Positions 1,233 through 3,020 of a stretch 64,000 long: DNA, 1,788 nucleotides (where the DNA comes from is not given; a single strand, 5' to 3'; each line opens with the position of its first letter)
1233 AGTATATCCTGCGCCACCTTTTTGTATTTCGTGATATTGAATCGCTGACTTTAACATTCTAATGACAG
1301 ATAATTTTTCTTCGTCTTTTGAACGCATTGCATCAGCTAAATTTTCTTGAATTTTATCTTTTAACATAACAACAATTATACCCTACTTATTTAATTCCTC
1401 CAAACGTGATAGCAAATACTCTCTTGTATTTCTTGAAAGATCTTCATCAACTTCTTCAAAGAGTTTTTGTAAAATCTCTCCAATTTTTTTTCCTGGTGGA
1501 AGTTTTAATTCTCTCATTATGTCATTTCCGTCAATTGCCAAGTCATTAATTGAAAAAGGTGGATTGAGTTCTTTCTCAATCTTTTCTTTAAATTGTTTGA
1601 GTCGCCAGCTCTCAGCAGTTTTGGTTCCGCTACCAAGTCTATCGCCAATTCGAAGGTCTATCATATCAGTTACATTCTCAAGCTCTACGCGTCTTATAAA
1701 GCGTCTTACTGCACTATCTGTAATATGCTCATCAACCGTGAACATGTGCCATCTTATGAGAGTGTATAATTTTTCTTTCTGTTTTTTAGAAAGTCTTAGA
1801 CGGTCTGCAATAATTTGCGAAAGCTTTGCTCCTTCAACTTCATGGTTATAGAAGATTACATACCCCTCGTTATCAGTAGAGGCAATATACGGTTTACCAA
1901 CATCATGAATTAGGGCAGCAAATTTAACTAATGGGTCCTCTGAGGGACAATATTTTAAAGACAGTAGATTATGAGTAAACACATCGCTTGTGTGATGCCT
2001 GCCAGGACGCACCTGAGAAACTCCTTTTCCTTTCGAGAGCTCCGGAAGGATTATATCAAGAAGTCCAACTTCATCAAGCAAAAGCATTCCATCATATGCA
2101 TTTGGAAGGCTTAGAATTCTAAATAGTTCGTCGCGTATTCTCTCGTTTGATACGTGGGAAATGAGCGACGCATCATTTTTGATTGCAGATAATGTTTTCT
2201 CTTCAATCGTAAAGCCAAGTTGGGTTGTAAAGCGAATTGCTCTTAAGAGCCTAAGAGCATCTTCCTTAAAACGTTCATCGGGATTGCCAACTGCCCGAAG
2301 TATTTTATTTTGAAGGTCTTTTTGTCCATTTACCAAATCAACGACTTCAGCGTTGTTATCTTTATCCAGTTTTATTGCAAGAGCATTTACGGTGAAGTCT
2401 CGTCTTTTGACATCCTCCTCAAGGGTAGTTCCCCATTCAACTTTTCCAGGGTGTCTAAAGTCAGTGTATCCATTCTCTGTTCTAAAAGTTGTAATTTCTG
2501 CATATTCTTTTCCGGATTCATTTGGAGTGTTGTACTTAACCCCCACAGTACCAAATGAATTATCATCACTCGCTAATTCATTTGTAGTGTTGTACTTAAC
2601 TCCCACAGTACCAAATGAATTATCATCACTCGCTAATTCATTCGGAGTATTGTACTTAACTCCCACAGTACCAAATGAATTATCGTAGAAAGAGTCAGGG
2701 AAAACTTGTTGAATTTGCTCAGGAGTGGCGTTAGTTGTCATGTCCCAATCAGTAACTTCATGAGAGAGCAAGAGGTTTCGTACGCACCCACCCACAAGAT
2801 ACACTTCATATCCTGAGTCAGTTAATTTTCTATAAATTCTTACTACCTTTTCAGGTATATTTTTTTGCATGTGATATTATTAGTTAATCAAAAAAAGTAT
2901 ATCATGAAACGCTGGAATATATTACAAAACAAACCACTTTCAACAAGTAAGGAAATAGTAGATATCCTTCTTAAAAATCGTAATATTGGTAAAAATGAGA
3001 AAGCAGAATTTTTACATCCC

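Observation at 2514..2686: In-frame 60-bp tandem triplication inside the catalytic head of the CCA-adding enzyme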

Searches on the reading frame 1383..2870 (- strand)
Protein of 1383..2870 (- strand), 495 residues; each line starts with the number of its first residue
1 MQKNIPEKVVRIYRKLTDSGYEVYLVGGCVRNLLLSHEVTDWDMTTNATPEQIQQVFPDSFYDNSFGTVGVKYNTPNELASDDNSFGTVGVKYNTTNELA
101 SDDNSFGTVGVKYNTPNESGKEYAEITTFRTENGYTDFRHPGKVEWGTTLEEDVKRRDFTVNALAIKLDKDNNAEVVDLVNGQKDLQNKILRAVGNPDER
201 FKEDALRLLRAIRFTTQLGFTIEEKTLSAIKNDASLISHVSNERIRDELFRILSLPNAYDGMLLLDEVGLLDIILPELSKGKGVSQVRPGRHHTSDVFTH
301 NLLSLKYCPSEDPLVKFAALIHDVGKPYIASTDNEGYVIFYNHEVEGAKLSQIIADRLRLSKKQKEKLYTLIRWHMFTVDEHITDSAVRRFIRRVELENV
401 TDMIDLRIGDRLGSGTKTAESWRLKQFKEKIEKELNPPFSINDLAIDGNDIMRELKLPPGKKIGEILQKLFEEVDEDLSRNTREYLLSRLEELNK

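Call 4: search_protein_families(library=pfam, proteins=[window:1383-2870:-], max_evalue=0.01)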
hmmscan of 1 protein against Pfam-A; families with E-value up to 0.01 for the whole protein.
window:1383-2870:- (495 aa): 4 families
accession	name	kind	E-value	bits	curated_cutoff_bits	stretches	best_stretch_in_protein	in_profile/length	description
PF01743.26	PolyA_pol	-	4.5e-33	114.7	23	2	99-192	43-126/126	Poly A polymerase head domain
PF12627.12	PolyA_pol_RNAbd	-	3.4e-19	68.8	22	1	219-279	1-61/64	Probable RNA and SrmB- binding site of polymerase A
PF13735.12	tRNA_NucTran2_2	-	3.7e-08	33.9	27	1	440-488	99-147/149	tRNA nucleotidyltransferase domain 2 putative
PF01966.28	HD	-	3.4e-07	31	22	1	314-380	26-90/116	HD domain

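Call 5: search_protein_families(library=ncbifam, proteins=[window:1383-2870:-], max_evalue=0.01)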
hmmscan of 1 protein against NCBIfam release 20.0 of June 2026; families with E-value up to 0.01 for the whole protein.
window:1383-2870:- (495 aa): 14 families
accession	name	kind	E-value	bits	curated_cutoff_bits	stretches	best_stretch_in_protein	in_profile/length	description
NF009814.0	PRK13299.1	equivalog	7.4e-80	268.9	290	3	105-281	66-231/396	CCA tRNA nucleotidyltransferase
TIGR02692.1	tRNA_CCA_actino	equivalog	1.1e-78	265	438.8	2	106-472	71-444/466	CCA tRNA nucleotidyltransferase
TIGR01942.1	pcnB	subfamily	3.9e-50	170.9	305.65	2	120-280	84-243/425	polynucleotide adenylyltransferase PcnB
NF008137.0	PRK10885.1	equivalog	2.5e-42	145.1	451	1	118-376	53-306/409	multifunctional CCA addition/repair protein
NF008634.1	PRK11623.1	equivalog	9.3e-37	126.7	702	2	149-280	157-285/469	polynucleotide adenylyltransferase PcnB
NF009813.0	PRK13298.1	equivalog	1.7e-28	99.6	606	1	119-386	54-319/417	tRNA CCA-pyrophosphorylase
NF041569.1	A-tRNAntase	equivalog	3.7e-25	88.3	1440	1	148-287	565-704/880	A-adding tRNA nucleotidyltransferase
NF009811.0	PRK13296.1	equivalog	2.7e-23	82.4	469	1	129-280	65-210/360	CCA tRNA nucleotidyltransferase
NF009812.0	PRK13297.1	equivalog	4.5e-18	65.5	624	1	121-284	67-225/364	tRNA CCA-pyrophosphorylase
NF002895.0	PRK03381.1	equivalog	7.8e-09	34.2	631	1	202-380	328-500/782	[protein-PII] uridylyltransferase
TIGR01693.1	UTase_glnD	equivalog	1e-08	33.9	519.4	1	184-378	315-520/850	[protein-PII] uridylyltransferase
NF001265.0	PRK00227.1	equivalog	3.9e-06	25.3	799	1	208-376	294-455/693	[protein-PII] uridylyltransferase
TIGR00277.1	HDIG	domain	1.9e-05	24.4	27.6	1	313-352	28-66/84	HDIG domain-containing metalloprotein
NF003467.0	PRK05092.1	equivalog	9.4e-05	20.3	959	0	192-296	397-504/940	[protein-PII] uridylyltransferase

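Call 8: find_homologous_proteins(query=window:1383-2870:-, max_evalue=1e-20)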
Query window:1383-2870:- (495 aa): 7999 proteins with E <= 1e-20 among 8000 candidates; the best 120 are listed.
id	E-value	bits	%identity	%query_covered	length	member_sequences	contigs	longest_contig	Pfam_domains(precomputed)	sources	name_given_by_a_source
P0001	2.3e-256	869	80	100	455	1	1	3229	PF01743.27,PF12627.13,PF01966.29,PF13735.13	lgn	-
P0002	6.3e-256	868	79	100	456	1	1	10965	PF01743.27,PF12627.13,PF01966.29,PF13735.13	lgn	-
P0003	2.3e-253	859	78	100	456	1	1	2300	PF01743.27,PF12627.13,PF01966.29,PF13735.13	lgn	-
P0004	5.5e-251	851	78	100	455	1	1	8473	PF01743.27,PF12627.13,PF01966.29,PF13735.13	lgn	-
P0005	1.6e-249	846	77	100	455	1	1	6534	PF01743.27,PF12627.13,PF01966.29,PF13735.13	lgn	-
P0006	3.4e-228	776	70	100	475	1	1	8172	PF01743.27,PF12627.13,PF01966.29,PF13735.13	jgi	jgi:putative nucleotidyltransferase with HDIG domain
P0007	9.8e-227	771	70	100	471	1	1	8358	PF01743.27,PF12627.13,PF01966.29,PF13735.13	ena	-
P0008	2.8e-226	770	69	100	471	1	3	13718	PF01743.27,PF12627.13,PF01966.29,PF13735.13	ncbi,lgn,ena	-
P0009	4.6e-226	769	69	100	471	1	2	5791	PF01743.27,PF12627.13,PF01966.29,PF13735.13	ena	-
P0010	8.1e-224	762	68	100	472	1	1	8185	PF01743.27,PF12627.13,PF01966.29,PF13735.13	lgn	-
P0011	9.1e-223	758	68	100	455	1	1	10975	PF01743.27,PF12627.13,PF01966.29,PF13735.13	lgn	-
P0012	6.1e-222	755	66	100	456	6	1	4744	PF01743.27,PF12627.13,PF01966.29,PF13735.13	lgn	-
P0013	6.7e-222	755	67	100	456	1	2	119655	PF01743.27,PF12627.13,PF01966.29,PF13735.13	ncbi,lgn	-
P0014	1.9e-221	754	67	99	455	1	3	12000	PF01743.27,PF12627.13,PF01966.29,PF13735.13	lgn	-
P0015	2.4e-221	754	66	100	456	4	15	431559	PF01743.27,PF12627.13,PF01966.29,PF13735.13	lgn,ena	-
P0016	6.9e-221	752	66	100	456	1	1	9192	PF01743.27,PF12627.13,PF01966.29,PF13735.13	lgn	-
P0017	7.3e-221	752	67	99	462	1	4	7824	PF01743.27,PF12627.13,PF01966.29,PF13735.13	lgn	-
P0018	1.3e-220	751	67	100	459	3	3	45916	PF01743.27,PF12627.13,PF01966.29,PF13735.13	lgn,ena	-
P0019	2.2e-220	750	67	100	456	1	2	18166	PF01743.27,PF12627.13,PF01966.29,PF13735.13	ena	-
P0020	2.7e-220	750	68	100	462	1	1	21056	PF01743.27,PF12627.13,PF01966.29,PF13735.13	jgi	jgi:putative nucleotidyltransferase with HDIG domain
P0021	4.1e-220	749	67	100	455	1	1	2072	PF01743.27,PF12627.13,PF01966.29,PF13735.13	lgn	-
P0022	9.6e-220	748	67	99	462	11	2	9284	PF01743.27,PF12627.13,PF01966.29,PF13735.13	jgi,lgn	jgi:putative nucleotidyltransferase with HDIG domain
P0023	1.2e-219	748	66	100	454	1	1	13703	PF01743.27,PF12627.13,PF01966.29,PF13735.13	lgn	-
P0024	3.4e-219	746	67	100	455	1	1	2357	PF01743.27,PF12627.13,PF01966.29,PF13735.13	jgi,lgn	jgi:putative nucleotidyltransferase with HDIG domain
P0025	2.1e-218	744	66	100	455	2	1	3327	PF01743.27,PF12627.13,PF01966.29,PF13735.13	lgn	-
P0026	2.2e-218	744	67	100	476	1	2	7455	PF01743.27,PF12627.13,PF01966.29,PF13735.13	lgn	-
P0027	3.1e-218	743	66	100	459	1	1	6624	PF01743.27,PF12627.13,PF01966.29,PF13735.13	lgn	-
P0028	3.5e-218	743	65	100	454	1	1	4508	PF01743.27,PF12627.13,PF01966.29,PF13735.13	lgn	-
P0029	4.8e-218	743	66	100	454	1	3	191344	PF01743.27,PF12627.13,PF01966.29,PF13735.13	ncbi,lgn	-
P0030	1.1e-217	741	66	100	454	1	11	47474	PF01743.27,PF12627.13,PF01966.29,PF13735.13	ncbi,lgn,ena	-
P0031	2.9e-217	740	67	100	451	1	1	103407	PF01743.27,PF12627.13,PF01966.29,PF13735.13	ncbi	-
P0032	4.1e-217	740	67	99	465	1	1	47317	PF01743.27,PF12627.13,PF01966.29,PF13735.13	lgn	-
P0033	6.9e-217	739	66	100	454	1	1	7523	PF01743.27,PF12627.13,PF01966.29,PF13735.13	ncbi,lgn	-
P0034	1.1e-216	738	66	100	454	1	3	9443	PF01743.27,PF12627.13,PF01966.29,PF13735.13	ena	-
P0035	5.0e-216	736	67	100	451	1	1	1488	PF01743.27,PF12627.13,PF01966.29,PF13735.13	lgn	-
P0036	1.6e-215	734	67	100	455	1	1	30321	PF01743.27,PF12627.13,PF01966.29,PF13735.13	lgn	-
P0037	1.8e-215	734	66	100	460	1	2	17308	PF01743.27,PF12627.13,PF01966.29,PF13735.13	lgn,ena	-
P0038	6.6e-215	732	65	99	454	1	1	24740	PF01743.27,PF12627.13,PF01966.29,PF13735.13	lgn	-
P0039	8.4e-215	732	67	100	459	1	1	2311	PF01743.27,PF12627.13,PF01966.29,PF13735.13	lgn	-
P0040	9.8e-215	732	66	100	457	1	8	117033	PF01743.27,PF12627.13,PF01966.29,PF13735.13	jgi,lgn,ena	-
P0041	6.1e-214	729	64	100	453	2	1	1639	PF01743.27,PF12627.13,PF01966.29,PF13735.13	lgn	-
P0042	7.3e-214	729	66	100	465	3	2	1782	PF01743.27,PF12627.13,PF01966.29,PF13735.13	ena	-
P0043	2.7e-213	727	65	100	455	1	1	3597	PF01743.27,PF12627.13,PF01966.29,PF13735.13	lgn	-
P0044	3.5e-213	727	66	99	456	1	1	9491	PF01743.27,PF12627.13,PF01966.29,PF13735.13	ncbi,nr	ncbi:MAG: CCA tRNA nucleotidyltransferase [Candidatus Levybacteria bacterium]|nr:CCA tRNA nucleotidy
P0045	7.3e-213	726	64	100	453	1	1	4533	PF01743.27,PF12627.13,PF01966.29,PF13735.13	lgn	-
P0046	1.3e-212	725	66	100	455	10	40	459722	PF01743.27,PF12627.13,PF01966.29,PF13735.13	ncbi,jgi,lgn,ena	jgi:putative nucleotidyltransferase with HDIG domain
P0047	1.3e-212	725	66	99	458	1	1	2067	PF01743.27,PF12627.13,PF01966.29,PF13735.13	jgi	jgi:tRNA nucleotidyltransferase (CCA-adding enzyme)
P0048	5.9e-212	723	66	100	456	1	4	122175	PF01743.27,PF12627.13,PF01966.29,PF13735.13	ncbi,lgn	-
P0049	6.5e-212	722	65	100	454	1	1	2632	PF01743.27,PF12627.13,PF01966.29,PF13735.13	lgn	-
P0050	1.2e-211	722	65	100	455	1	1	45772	PF01743.27,PF12627.13,PF01966.29,PF13735.13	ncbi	-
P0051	1.2e-211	722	63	100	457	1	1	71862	PF01743.27,PF12627.13,PF01966.29,PF13735.13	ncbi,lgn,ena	-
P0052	1.9e-211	721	65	100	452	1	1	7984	PF01743.27,PF12627.13,PF01966.29,PF13735.13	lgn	-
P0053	2.6e-211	720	64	100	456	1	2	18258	PF01743.27,PF12627.13,PF01966.29,PF13735.13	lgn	-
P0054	3.1e-211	720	64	100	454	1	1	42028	PF01743.27,PF12627.13,PF01966.29,PF13735.13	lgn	-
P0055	1.6e-210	718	63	100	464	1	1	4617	PF01743.27,PF12627.13,PF01966.29,PF13735.13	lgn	-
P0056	1.4e-209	715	64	100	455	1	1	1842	PF01743.27,PF12627.13,PF01966.29,PF13735.13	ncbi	-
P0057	2.1e-208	711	63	100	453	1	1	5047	PF01743.27,PF12627.13,PF01966.29,PF13735.13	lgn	-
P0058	2.9e-208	710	64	99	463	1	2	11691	PF01743.27,PF12627.13,PF01966.29,PF13735.13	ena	-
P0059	5.5e-208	709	64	100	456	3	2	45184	PF01743.27,PF12627.13,PF01966.29,PF13735.13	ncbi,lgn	-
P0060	6.9e-208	709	63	100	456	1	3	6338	PF01743.27,PF12627.13,PF01966.29,PF13735.13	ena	-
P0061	9.0e-208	709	65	100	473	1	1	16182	PF01743.27,PF12627.13,PF01966.29,PF13735.13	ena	-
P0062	3.6e-207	707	64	100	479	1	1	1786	PF01743.27,PF12627.13,PF01966.29,PF13735.13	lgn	-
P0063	2.7e-206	704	64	100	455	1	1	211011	PF01743.27,PF12627.13,PF01966.29,PF13735.13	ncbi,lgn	-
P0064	3.8e-205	700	62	100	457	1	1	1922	PF01743.27,PF12627.13,PF01966.29,PF13735.13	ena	-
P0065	1.4e-204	698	64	100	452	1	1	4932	PF01743.27,PF12627.13,PF01966.29,PF13735.13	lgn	-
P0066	2.3e-203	694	62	100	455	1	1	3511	PF01743.27,PF12627.13,PF01966.29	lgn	-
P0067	3.4e-203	694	62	100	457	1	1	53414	PF01743.27,PF12627.13,PF01966.29,PF13735.13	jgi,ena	-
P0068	8.0e-203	692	63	100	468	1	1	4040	PF01743.27,PF12627.13,PF01966.29,PF13735.13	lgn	-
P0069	1.2e-202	692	63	100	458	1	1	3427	PF01743.27,PF12627.13,PF01966.29,PF13735.13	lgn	-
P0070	2.1e-202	691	62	100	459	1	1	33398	PF01743.27,PF12627.13,PF01966.29,PF13735.13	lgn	-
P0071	2.8e-202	691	63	100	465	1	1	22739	PF01743.27,PF12627.13,PF01966.29,PF13735.13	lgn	-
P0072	6.5e-202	689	62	100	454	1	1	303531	PF01743.27,PF12627.13,PF01966.29,PF13735.13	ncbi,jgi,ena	-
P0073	7.1e-202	689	62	100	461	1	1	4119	PF01743.27,PF12627.13,PF01966.29,PF13735.13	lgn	-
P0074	7.3e-202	689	60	100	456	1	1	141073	PF01743.27,PF12627.13,PF01966.29,PF13735.13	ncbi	-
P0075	8.7e-202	689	63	100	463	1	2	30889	PF01743.27,PF12627.13,PF01966.29,PF13735.13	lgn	-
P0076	2.9e-201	687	61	99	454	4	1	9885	PF01743.27,PF12627.13,PF01966.29,PF13735.13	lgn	-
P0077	3.5e-201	687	62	100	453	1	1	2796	PF01743.27,PF12627.13,PF01966.29,PF13735.13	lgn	-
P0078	6.6e-201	686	60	100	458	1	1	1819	PF01743.27,PF12627.13,PF01966.29,PF13735.13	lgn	-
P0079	9.8e-201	686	60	100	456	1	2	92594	PF01743.27,PF12627.13,PF01966.29,PF13735.13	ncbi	-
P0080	1.8e-200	685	61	100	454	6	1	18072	PF01743.27,PF12627.13,PF01966.29,PF13735.13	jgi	-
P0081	2.8e-200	684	63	100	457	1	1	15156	PF01743.27,PF12627.13,PF01966.29,PF13735.13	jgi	jgi:putative nucleotidyltransferase with HDIG domain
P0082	3.5e-200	684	61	99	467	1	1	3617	PF01743.27,PF12627.13,PF01966.29,PF13735.13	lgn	-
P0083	4.1e-200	684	62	100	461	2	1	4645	PF01743.27,PF12627.13,PF01966.29,PF13735.13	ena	-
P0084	5.2e-200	683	62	100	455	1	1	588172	PF01743.27,PF12627.13,PF01966.29,PF13735.13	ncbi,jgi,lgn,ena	-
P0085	4.3e-199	680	62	99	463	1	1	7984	PF01743.27,PF12627.13,PF01966.29,PF13735.13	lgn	-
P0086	4.3e-199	680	60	100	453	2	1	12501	PF01743.27,PF12627.13,PF01966.29,PF13735.13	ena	-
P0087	5.3e-199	680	61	100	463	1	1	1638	PF01743.27,PF12627.13,PF01966.29,PF13735.13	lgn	-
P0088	1.5e-198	678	60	100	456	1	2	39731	PF01743.27,PF12627.13,PF01966.29,PF13735.13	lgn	-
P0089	1.5e-198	678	61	100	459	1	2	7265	PF01743.27,PF12627.13,PF01966.29,PF13735.13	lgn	-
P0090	1.7e-198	678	60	100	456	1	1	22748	PF01743.27,PF12627.13,PF01966.29,PF13735.13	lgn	-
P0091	4.0e-198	677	62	100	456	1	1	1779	PF01743.27,PF12627.13,PF01966.29,PF13735.13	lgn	-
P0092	4.1e-198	677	60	100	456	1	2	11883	PF01743.27,PF12627.13,PF01966.29,PF13735.13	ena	-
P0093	5.0e-198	677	62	100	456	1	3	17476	PF01743.27,PF12627.13,PF01966.29,PF13735.13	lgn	-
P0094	1.6e-197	675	61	100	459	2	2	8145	PF01743.27,PF12627.13,PF01966.29,PF13735.13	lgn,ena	-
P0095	2.4e-197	674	60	99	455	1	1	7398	PF01743.27,PF12627.13,PF01966.29,PF13735.13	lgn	-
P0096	4.4e-197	674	61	99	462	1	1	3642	PF01743.27,PF12627.13,PF01966.29,PF13735.13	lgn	-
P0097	5.9e-197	673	62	100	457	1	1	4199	PF01743.27,PF12627.13,PF01966.29,PF13735.13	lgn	-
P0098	9.4e-197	672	60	99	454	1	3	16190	PF01743.27,PF12627.13,PF01966.29,PF13735.13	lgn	-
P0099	1.0e-196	672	62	100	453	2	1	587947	PF01743.27,PF12627.13,PF01966.29,PF13735.13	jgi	-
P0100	1.5e-196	672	65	92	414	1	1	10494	PF01743.27,PF12627.13,PF01966.29,PF13735.13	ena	-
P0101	1.6e-196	672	60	100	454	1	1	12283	PF01743.27,PF12627.13,PF01966.29,PF13735.13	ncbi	-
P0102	3.6e-196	671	60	100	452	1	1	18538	PF01743.27,PF12627.13,PF01966.29,PF13735.13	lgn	-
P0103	6.5e-196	670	61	100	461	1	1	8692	PF01743.27,PF12627.13,PF01966.29,PF13735.13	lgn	-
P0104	8.1e-196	669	60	100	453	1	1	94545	PF01743.27,PF12627.13,PF01966.29,PF13735.13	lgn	-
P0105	1.1e-195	669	62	100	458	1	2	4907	PF01743.27,PF12627.13,PF01966.29,PF13735.13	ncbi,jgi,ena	-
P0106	1.1e-195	669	61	99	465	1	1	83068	PF01743.27,PF12627.13,PF01966.29,PF13735.13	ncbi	-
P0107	1.6e-195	668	59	99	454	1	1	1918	PF01743.27,PF12627.13,PF01966.29,PF13735.13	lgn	-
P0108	2.2e-195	668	61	100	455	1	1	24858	PF01743.27,PF12627.13,PF01966.29,PF13735.13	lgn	-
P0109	2.7e-195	668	59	99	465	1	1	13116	PF01743.27,PF12627.13,PF01966.29,PF13735.13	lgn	-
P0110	3.5e-195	667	60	100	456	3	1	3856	PF01743.27,PF12627.13,PF01966.29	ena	-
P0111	3.6e-195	667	63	100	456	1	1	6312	PF01743.27,PF12627.13,PF01966.29,PF13735.13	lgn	-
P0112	5.5e-195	667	62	100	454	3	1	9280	PF01743.27,PF12627.13,PF01966.29,PF13735.13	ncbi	-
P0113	5.5e-195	667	61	99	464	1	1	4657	PF01743.27,PF12627.13,PF01966.29,PF13735.13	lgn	-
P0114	5.9e-195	667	59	100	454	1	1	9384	PF01743.27,PF12627.13,PF01966.29,PF13735.13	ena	-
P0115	7.2e-195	666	59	100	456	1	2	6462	PF01743.27,PF12627.13,PF01966.29,PF13735.13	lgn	-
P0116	7.3e-195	666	62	99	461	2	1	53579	PF01743.27,PF12627.13,PF01966.29,PF13735.13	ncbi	ncbi:MAG: CCA tRNA nucleotidyltransferase [Candidatus Levyibacteriota bacterium]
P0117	7.5e-195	666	59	100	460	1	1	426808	PF01743.27,PF12627.13,PF01966.29,PF13735.13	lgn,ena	-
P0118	1.6e-194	665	58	100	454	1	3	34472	PF01743.27,PF12627.13,PF01966.29,PF13735.13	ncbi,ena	-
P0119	1.8e-194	665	61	100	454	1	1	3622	PF01743.27,PF12627.13,PF01966.29,PF13735.13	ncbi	-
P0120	2.7e-194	664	59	99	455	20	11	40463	PF01743.27,PF12627.13,PF01966.29,PF13735.13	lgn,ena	-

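Call 11: find_encoding_contigs(protein=window:1383-2870:-, flank=3000, max_places=6)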
Protein window:1383-2870:- (495 aa): no gene with exactly this product is on record in the collection.

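Call 13: find_related_loci(query=window:1383-2870:-, collection=genome_contigs, flank=3000)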
Query window:1383-2870:- (495 aa) in genome_contigs; peptide patterns used: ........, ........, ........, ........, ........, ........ (x = any residue, [..] = any of these).
213 stretches matched a pattern; 151 encode a relative of the query (tblastn E <= 1e-3); the best 80 are kept; 80 distinct loci.
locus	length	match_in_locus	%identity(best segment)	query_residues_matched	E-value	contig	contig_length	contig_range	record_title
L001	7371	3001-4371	68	1-494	0e+0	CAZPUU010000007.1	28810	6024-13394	MAG TPA_asm: uncultured Gammaproteobacteria bacterium isolate SRP192515_co2_165 genome assembly, contig: NODE_1187_lengt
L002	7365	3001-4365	67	1-495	0e+0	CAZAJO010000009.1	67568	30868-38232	MAG TPA_asm: uncultured Gammaproteobacteria bacterium isolate SRP342105_co1_429 genome assembly, contig: NODE_507_length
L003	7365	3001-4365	67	1-495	0e+0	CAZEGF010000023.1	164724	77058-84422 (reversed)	MAG TPA_asm: uncultured Gammaproteobacteria bacterium isolate SRP135725_co2_582 genome assembly, contig: k141_448336, wh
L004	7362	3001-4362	66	1-495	0e+0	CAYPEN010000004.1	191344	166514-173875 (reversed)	MAG TPA_asm: uncultured Gammaproteobacteria bacterium isolate SRP263991_co5_217 genome assembly, contig: NODE_112_length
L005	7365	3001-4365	67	1-495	0e+0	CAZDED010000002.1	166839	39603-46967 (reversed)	MAG TPA_asm: uncultured Gammaproteobacteria bacterium isolate SRP278252_co2_138 genome assembly, contig: NODE_100_length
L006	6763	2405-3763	66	1-493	0e+0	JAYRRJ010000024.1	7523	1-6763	MAG: Candidatus Levyibacteriota bacterium isolate XM1_ASGE3bin.27 k141_119664, whole genome shotgun sequence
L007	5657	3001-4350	66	1-491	0e+0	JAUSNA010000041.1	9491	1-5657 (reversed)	MAG: Candidatus Levyibacteriota bacterium isolate E19_metabat.bin.104 E19_k141_46917, whole genome shotgun sequence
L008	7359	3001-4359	66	1-495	0e+0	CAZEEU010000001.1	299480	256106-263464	MAG TPA_asm: uncultured Gammaproteobacteria bacterium isolate SRP286056_co1_676 genome assembly, contig: NODE_11_length_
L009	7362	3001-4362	66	1-494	0e+0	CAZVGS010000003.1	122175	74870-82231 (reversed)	MAG TPA_asm: uncultured Gammaproteobacteria bacterium isolate binchicken_co16_182 genome assembly, contig: NODE_226_leng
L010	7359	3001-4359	64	1-495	0e+0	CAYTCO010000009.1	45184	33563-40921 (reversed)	MAG TPA_asm: uncultured Gammaproteobacteria bacterium isolate SRP286056_co1_355 genome assembly, contig: NODE_811_length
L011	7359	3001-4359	64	1-495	0e+0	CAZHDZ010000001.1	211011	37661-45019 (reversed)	MAG TPA_asm: uncultured Gammaproteobacteria bacterium isolate SRP286056_co1_222 genome assembly, contig: NODE_27_length_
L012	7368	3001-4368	61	1-495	0e+0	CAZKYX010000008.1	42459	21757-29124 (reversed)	MAG TPA_asm: uncultured Gammaproteobacteria bacterium isolate SRP286056_co1_17 genome assembly, contig: NODE_901_length_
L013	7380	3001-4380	60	1-493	0e+0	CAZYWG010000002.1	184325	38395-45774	MAG TPA_asm: uncultured Gammaproteobacteria bacterium isolate SRP200132_co1_187 genome assembly, contig: NODE_63_length_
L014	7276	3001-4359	61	5-493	0e+0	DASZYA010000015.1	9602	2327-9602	MAG TPA_asm: Patescibacteria group bacterium isolate SMAG_U6198 k141_288726, whole genome shotgun sequence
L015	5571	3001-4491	59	1-493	0e+0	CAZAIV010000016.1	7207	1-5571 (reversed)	MAG TPA_asm: uncultured Gammaproteobacteria bacterium isolate SRP271791_co1_20 genome assembly, contig: k141_366223, who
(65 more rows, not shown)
